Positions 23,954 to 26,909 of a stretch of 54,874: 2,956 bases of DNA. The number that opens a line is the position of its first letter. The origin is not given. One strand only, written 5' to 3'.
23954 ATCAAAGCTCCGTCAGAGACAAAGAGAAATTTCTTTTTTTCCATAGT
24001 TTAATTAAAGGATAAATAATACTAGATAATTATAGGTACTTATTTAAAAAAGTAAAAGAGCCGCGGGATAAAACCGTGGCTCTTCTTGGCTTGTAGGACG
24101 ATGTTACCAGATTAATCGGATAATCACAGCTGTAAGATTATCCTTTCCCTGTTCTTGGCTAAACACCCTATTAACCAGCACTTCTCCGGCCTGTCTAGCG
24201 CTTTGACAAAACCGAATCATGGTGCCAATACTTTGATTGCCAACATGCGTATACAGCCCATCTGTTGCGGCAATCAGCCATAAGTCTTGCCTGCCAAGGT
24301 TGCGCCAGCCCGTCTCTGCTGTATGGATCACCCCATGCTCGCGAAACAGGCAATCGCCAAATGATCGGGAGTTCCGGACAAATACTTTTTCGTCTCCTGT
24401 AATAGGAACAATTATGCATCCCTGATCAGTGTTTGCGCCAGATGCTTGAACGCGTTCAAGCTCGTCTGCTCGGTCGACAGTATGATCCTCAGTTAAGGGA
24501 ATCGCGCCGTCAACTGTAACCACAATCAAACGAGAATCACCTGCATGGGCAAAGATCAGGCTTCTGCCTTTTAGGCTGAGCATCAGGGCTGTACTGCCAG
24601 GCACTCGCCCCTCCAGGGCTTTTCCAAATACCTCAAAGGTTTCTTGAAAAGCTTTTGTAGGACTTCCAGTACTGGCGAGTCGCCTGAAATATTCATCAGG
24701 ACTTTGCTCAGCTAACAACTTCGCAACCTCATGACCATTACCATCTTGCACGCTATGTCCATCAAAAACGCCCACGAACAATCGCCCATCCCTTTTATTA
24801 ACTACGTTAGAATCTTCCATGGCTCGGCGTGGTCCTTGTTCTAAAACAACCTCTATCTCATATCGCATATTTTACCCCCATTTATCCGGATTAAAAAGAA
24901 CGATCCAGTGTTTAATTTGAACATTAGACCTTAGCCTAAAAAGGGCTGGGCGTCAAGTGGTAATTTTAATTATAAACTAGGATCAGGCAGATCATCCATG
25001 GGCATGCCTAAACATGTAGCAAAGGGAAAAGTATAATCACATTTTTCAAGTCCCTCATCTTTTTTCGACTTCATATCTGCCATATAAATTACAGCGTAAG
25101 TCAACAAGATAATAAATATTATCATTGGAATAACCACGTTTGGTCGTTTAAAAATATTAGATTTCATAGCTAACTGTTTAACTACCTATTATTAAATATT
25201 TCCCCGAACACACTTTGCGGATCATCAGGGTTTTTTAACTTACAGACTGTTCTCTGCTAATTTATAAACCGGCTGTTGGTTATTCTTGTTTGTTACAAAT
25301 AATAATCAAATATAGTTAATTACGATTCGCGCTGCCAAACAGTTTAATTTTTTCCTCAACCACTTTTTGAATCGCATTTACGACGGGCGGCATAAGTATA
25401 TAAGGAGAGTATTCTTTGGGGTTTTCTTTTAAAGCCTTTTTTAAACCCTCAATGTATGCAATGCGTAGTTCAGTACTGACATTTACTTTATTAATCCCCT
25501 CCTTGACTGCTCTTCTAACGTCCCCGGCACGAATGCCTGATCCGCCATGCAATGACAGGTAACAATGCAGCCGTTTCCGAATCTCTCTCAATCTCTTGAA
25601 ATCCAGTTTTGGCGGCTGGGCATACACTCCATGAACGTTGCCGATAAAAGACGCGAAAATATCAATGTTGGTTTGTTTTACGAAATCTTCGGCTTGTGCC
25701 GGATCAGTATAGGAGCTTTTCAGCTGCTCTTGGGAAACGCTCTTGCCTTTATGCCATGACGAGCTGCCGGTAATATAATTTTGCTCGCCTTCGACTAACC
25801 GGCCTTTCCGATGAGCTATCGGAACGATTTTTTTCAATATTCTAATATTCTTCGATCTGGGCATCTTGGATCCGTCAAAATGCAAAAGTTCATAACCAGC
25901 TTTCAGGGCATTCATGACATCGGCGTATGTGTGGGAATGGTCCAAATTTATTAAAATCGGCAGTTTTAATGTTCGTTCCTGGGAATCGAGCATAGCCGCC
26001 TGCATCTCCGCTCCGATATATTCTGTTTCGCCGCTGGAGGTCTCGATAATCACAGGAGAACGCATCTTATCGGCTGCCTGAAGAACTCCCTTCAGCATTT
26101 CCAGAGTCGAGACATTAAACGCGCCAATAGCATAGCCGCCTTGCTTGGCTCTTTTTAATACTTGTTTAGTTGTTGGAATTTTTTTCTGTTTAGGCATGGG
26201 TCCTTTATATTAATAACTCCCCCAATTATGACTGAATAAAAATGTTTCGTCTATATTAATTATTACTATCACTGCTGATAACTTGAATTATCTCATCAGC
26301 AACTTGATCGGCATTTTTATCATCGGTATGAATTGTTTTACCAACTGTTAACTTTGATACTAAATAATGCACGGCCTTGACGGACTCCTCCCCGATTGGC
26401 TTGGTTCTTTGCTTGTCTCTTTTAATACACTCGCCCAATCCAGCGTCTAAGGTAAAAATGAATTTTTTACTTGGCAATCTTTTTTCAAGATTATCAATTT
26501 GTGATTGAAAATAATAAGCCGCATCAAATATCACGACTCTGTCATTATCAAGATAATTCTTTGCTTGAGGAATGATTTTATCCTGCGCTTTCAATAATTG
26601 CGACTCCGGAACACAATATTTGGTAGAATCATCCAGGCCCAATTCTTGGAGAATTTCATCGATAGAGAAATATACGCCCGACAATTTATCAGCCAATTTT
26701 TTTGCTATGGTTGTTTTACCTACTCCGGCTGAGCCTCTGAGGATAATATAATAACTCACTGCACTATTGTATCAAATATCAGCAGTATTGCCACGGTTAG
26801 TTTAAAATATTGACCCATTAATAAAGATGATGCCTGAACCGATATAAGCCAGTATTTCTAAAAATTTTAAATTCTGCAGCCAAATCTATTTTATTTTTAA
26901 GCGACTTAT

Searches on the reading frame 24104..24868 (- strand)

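Call 30: search_protein_families(library=pfam, proteins=[window:24104-24868:-], max_evalue=0.01)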
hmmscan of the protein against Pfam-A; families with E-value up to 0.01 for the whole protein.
window:24104-24868:- (254 aa): 1 family
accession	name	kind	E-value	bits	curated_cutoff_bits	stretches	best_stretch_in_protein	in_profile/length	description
PF00481.26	PP2C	-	3.4e-24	86.3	20.3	1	20-226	18-233/255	Protein phosphatase 2C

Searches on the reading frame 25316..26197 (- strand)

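Call 30: search_protein_families(library=pfam, proteins=[window:25316-26197:-], max_evalue=0.01)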
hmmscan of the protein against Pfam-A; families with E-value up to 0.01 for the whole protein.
window:25316-26197:- (293 aa): 1 family
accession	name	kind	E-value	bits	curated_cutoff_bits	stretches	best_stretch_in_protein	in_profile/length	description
PF01116.26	F_bP_aldolase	-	8.7e-80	268.6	25.5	1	9-292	2-277/277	Fructose-bisphosphate aldolase class-II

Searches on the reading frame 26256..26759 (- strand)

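Call 31: search_protein_families(library=pfam, proteins=[window:26256-26759:-], max_evalue=0.01)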
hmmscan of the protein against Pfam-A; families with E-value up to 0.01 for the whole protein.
window:26256-26759:- (167 aa): 15 families
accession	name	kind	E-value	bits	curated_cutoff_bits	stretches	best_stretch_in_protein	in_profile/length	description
PF13671.12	AAA_33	-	6.3e-08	33.5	27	1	5-121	2-121/143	AAA domain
PF13238.12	AAA_18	-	2.1e-07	31.9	29.4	1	5-121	1-114/128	AAA domain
PF08433.16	KTI12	-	2.1e-06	27.9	22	1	5-127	4-130/271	Chromatin associated protein KTI12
PF20720.3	nSTAND3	-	1.1e-05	25.6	27.2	1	4-113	19-80/155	Novel STAND NTPase 3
PF05729.18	NACHT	-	8.5e-05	22.9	26.7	1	4-27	2-25/167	NACHT domain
PF01202.28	SKI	-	0.00023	21.8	22.1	1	12-39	2-29/159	Shikimate kinase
PF13521.12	AAA_28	-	0.00031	21.4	27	1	5-80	2-81/164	AAA domain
PF13173.12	AAA_14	-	0.00036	21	27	1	4-91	4-81/129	AAA domain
PF13207.12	AAA_17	-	0.00041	21.1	27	1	9-116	2-120/136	AAA domain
PF00004.35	AAA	-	0.0012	19.7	21.2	1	5-33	1-29/131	ATPase family associated with various cellular activities (AAA)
PF03266.21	NTPase_1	-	0.0019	18.5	23.9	1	5-28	2-25/168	NTPase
PF13189.12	Cytidylate_kin2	-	0.0025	18.5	28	1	7-52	4-52/176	Cytidylate kinase-like family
PF02367.23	TsaE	-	0.003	17.9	26.6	0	4-26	23-45/128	Threonylcarbamoyl adenosine biosynthesis protein TsaE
PF00910.28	RNA_helicase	-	0.0043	18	21.5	0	5-30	1-26/105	RNA helicase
PF02224.24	Cytidylate_kin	-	0.009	16.2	26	0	7-35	3-31/211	Cytidylate kinase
